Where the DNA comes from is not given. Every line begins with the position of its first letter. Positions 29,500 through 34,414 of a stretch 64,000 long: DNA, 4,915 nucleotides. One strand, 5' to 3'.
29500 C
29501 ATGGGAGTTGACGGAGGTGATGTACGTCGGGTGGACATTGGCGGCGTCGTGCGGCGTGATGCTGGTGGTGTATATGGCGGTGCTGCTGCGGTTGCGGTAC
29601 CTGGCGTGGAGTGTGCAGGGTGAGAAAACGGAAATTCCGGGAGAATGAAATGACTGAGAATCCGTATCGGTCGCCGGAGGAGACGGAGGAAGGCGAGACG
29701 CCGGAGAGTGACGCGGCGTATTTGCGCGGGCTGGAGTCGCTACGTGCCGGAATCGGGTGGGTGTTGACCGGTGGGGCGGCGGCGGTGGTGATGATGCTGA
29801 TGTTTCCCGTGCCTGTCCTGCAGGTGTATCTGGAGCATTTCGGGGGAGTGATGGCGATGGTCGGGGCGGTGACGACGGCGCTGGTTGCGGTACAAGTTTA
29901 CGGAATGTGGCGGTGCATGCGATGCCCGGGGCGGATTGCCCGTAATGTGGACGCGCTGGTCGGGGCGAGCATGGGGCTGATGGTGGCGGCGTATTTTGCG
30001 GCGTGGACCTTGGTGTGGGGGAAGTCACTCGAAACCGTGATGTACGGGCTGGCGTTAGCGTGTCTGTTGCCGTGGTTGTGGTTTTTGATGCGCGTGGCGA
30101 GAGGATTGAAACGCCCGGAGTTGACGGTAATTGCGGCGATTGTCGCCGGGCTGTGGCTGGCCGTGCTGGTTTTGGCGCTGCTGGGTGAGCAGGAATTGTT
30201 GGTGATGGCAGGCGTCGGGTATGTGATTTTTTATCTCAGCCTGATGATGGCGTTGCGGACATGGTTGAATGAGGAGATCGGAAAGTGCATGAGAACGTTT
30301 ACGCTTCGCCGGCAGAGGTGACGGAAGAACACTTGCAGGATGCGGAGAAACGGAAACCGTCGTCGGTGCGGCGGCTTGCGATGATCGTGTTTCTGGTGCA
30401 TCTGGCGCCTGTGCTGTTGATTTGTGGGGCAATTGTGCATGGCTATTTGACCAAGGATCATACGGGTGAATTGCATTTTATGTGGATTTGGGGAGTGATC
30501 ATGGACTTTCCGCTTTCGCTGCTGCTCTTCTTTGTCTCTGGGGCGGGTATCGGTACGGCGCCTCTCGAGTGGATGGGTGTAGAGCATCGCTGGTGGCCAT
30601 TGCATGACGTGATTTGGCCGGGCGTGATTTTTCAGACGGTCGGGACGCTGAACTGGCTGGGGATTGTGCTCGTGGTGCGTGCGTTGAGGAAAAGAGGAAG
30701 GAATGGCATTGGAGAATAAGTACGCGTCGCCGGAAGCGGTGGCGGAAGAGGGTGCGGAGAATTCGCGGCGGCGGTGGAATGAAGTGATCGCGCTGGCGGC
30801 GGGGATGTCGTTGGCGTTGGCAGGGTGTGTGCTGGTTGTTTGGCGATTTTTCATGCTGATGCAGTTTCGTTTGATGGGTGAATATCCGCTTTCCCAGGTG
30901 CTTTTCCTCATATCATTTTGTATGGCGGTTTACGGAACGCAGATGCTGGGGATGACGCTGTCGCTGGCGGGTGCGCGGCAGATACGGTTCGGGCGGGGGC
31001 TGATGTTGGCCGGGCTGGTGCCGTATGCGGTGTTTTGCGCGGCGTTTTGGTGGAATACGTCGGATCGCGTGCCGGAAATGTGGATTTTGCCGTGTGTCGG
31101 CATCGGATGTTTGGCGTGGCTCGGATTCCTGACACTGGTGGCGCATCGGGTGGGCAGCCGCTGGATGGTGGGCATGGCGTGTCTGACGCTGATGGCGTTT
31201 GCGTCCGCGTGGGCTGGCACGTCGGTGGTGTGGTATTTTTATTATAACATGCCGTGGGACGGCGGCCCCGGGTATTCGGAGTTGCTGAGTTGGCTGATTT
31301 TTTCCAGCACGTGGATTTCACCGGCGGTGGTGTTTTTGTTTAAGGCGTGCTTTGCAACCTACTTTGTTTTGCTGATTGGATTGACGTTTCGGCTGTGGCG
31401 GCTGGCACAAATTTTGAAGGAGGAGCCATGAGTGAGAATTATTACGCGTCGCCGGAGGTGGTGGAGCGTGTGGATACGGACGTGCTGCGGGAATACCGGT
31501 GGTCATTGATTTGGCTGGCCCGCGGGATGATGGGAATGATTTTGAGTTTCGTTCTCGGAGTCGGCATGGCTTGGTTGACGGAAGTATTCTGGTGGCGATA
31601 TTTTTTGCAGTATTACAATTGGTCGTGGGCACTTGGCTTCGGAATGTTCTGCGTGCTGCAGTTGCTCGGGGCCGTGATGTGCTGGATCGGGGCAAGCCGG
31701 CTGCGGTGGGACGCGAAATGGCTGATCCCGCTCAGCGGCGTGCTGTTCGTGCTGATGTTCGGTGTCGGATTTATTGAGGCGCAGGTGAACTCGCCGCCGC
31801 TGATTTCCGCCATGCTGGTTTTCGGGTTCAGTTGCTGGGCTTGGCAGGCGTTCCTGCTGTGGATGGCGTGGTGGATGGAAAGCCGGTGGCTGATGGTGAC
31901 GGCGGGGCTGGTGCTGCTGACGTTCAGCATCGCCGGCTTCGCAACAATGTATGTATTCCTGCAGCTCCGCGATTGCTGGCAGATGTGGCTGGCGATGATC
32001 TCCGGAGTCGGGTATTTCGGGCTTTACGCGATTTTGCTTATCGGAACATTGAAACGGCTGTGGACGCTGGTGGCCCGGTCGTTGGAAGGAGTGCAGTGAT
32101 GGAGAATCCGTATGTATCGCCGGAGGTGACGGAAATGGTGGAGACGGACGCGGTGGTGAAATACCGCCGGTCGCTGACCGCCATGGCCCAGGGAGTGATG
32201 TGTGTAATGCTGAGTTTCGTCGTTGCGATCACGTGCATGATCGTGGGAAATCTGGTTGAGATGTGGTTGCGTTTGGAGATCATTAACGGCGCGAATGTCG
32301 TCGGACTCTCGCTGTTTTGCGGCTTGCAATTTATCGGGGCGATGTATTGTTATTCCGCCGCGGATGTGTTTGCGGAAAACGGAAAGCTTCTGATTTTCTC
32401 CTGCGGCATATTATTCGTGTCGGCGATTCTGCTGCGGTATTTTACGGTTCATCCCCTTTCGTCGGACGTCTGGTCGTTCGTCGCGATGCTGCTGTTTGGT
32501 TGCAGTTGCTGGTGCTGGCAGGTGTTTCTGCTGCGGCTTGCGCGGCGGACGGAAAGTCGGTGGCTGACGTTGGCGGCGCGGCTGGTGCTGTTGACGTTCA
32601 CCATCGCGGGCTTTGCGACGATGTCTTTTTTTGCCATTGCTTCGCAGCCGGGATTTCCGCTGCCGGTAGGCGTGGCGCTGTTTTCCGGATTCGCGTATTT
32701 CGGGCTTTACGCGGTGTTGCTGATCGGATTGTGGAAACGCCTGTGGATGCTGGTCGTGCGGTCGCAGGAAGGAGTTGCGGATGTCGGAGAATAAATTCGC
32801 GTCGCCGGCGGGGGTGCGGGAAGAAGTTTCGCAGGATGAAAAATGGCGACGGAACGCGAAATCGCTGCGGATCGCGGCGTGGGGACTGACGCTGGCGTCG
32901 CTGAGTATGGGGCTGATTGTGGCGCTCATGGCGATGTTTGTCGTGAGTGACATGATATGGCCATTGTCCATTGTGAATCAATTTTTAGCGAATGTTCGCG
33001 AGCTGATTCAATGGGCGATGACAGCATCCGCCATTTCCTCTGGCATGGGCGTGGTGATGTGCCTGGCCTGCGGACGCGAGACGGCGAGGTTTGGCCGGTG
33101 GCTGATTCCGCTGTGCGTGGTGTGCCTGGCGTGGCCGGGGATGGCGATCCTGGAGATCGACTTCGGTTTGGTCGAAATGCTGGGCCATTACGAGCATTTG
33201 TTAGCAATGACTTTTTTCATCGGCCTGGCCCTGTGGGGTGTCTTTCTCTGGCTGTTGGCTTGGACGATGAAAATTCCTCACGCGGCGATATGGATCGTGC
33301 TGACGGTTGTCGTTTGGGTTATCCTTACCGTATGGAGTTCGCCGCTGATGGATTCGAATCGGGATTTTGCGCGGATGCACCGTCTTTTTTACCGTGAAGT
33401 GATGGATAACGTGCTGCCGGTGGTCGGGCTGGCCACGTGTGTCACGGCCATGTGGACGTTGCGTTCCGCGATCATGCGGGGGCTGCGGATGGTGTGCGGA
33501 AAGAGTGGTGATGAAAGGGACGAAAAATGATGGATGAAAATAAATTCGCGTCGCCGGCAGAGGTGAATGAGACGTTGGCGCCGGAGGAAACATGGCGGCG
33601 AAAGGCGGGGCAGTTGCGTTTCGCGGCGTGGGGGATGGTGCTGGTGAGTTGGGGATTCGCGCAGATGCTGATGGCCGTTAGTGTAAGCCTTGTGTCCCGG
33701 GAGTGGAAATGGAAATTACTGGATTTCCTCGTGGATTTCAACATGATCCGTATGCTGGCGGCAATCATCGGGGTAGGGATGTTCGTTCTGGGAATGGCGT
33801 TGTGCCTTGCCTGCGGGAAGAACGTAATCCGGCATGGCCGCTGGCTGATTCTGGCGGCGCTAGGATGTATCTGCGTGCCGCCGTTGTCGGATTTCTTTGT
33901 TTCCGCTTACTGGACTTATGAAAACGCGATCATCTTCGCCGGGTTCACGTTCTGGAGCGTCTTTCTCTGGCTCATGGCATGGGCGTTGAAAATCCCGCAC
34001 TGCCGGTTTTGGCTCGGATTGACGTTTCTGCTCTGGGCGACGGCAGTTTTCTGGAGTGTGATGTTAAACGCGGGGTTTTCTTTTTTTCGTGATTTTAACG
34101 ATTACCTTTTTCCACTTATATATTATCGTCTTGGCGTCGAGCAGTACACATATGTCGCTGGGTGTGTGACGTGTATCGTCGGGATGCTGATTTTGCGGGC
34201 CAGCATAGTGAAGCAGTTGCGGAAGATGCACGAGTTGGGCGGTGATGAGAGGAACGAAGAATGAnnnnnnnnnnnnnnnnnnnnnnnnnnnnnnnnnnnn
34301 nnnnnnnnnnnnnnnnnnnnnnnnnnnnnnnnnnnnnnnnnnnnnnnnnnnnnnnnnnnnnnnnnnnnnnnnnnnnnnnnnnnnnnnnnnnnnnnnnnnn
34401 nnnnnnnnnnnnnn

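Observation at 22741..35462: Eighteen-gene head-to-tail array of paralogous small multi-pass membrane proteins sharing an N-terminal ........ box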

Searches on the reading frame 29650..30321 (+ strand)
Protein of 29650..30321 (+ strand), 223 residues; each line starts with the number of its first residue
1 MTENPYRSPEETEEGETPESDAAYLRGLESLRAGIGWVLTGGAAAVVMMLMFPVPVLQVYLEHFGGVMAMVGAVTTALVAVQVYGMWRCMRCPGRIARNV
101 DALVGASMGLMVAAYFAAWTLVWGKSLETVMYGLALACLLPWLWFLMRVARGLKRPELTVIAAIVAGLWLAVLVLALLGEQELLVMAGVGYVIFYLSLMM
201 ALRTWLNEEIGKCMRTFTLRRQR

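Call 5: search_protein_families(library=pfam, proteins=[window:29650-30321:+], max_evalue=1)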
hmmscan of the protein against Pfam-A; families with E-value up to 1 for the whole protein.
window:29650-30321:+ (223 aa): 1 family
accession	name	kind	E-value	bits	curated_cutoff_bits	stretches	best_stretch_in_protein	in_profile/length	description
PF11028.14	TMEM260-like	-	0.12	12.5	24.2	1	68-178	48-161/179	Protein O-mannosyl-transferase TMEM260-like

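Call 99: search_dna_similar(query=window:29650-30321:+, collection=plasmids, mode=protein, max_evalue=0.001, max_rows=10)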
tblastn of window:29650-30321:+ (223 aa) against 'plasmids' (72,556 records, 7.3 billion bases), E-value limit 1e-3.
No match.

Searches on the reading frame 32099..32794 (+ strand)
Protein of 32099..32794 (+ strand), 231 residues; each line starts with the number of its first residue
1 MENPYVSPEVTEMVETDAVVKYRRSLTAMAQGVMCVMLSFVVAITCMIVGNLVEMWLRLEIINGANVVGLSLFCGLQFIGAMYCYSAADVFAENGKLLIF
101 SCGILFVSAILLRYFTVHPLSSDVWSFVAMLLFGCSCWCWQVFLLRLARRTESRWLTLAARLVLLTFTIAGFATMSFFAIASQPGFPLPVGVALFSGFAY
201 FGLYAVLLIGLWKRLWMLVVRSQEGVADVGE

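Call 5: search_protein_families(library=pfam, proteins=[window:32099-32794:+], max_evalue=1)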
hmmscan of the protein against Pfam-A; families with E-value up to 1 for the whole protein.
window:32099-32794:+ (231 aa): 3 families
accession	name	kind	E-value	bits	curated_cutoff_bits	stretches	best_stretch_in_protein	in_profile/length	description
PF06422.18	PDR_CDR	-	0.29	11.5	20.5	0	68-124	24-80/92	CDR ABC transporter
PF14146.11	DUF4305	-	0.37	11.3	27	1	114-133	4-23/37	Domain of unknown function (DUF4305)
PF10348.14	DUF2427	-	0.49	10.6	23.8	1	31-114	20-104/105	Domain of unknown function (DUF2427)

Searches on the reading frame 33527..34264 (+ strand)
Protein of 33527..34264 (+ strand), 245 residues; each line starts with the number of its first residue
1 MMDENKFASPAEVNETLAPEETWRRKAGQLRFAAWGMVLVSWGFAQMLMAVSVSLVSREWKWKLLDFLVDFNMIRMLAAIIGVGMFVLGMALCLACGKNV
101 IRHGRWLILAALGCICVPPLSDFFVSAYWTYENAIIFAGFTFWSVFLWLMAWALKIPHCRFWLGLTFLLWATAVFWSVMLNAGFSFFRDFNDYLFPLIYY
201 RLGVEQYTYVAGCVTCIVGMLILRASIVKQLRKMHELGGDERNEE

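Call 5: search_protein_families(library=pfam, proteins=[window:33527-34264:+], max_evalue=1)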
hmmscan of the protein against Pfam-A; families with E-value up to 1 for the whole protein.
window:33527-34264:+ (245 aa): 2 families
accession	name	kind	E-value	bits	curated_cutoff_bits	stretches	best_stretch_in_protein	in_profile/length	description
PF19762.4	DUF6249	-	0.068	13.6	33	1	19-88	52-99/104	Domain of unknown function (DUF6249)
PF19885.4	DUF6358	-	0.56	10.9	28.4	1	205-234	29-58/61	Family of unknown function (DUF6358)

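Call 51: search_protein_families(library=padloc, proteins=[window:33527-34264:+], max_evalue=0.001)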
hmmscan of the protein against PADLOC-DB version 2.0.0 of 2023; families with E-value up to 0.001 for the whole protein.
window:33527-34264:+ (245 aa): 0 families

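Call 67: predict_structure(alignment_id=A6)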
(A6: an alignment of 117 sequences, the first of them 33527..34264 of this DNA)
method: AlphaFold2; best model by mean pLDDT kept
length: 245 residues; sequences in the alignment: 117
mean_pLDDT: 84.5   pTM: 0.81
mean pLDDT of the five models: 84.5, 84.2, 82.0, 81.7, 81.1
residues with pLDDT >= 90: 79; 70-90: 150; 50-70: 15; < 50: 1
segments of 3 or more residues with pLDDT < 50: none
pLDDT, mean of each block of 10 residues (from residue 1): 78 83 89 94 91 85 76 89 95 92 95 90 74 90 94 90 87 83 72 72 80 81 81 78 57
secondary structure, 60 per line:
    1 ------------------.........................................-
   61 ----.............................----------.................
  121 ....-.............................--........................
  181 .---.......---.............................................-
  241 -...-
elements in order: H19-59 H65-93 H104-124 H126-154 H157-181 H185-191 H195-239

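Call 71: fold_search(model_id=the predicted structure, library=pdb)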
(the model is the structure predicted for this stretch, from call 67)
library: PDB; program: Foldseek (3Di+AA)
matches with E <= 10: 345; with E <= 0.001: 0
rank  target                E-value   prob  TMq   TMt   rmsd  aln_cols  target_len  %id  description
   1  7x8v_A                1.2e-01  0.96  0.34  0.44  17.1       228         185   13  Cooperative regulation of PBI1 and MAPKs controls WRKY45 transcription factor in rice immunity (released 2022-04-06)
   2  7x8v_E                1.9e-01  0.93  0.36  0.45  17.4       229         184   14  Cooperative regulation of PBI1 and MAPKs controls WRKY45 transcription factor in rice immunity (released 2022-04-06)
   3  4ayx                  2.5e-01  0.18  0.16  0.10  24.5       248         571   13  STRUCTURE OF THE HUMAN MITOCHONDRIAL ABC TRANSPORTER, ABCB10 (ROD FORM B) (released 2012-07-11)
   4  4ayt                  2.7e-01  0.25  0.19  0.11  24.4       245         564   13  STRUCTURE OF THE HUMAN MITOCHONDRIAL ABC TRANSPORTER, ABCB10 (released 2012-07-11)
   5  7uw9_o                3.7e-01  0.25  0.17  0.23  15.3       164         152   10  Citrus V-ATPase State 1, H in contact with subunit a (released 2022-07-06)
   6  8ipq_A                5.2e-01  0.20  0.23  0.13  21.9       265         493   15  Cryo-EM structure of heme transporter CydDC from Mycobacterium smegmatis in the inward facing apo state (released 2023-06-14)
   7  7n0l_A                6.6e-01  0.15  0.19  0.16  15.1       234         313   12  Cryo-EM structure of TACAN in the H196A H197A mutant form (TMEM120A) (released 2021-09-15)
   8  7vr5                  7.2e-01  0.13  0.17  0.10  21.0       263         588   10  Crystal structure of CmABCB1 W114Y/W161Y/W363Y/W364Y/M391W (4WY/M391W) mutant (released 2022-09-07)
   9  5och_C                7.6e-01  0.15  0.22  0.12  19.9       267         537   12  The crystal structure of human ABCB8 in an outward-facing state (released 2018-07-25)
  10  4xbw                  7.6e-01  0.08  0.16  0.15  21.4       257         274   15  R2-like ligand-binding oxidase with aerobically reconstituted dimanganese cofactor (released 2015-09-09)
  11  8r5s_A                8.3e-01  0.25  0.25  0.26  18.1       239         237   10  t113 - De-novo designed soluble homotetramer (released 2024-11-27)
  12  6ybz_D                8.3e-01  0.18  0.23  0.22  20.2       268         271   13  Crystal structure of the D116N mutant of the light-driven sodium pump KR2 in the pentameric form, pH 8.0 (released 2020-04-08)
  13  3wmf                  8.3e-01  0.09  0.15  0.09  23.1       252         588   11  Crystal structure of an inward-facing eukaryotic ABC multitrug transporter G277V/A278V/A279V mutant (released 2014-03-19)
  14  3qap                  8.7e-01  0.23  0.28  0.30  13.8       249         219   14  Crystal structure of Natronomonas pharaonis sensory rhodopsin II in the ground state (released 2011-09-14)
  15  8qoe_A                8.7e-01  0.20  0.26  0.13  26.1       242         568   14  Inward-facing conformation of the ABC transporter BmrA (released 2023-12-20)
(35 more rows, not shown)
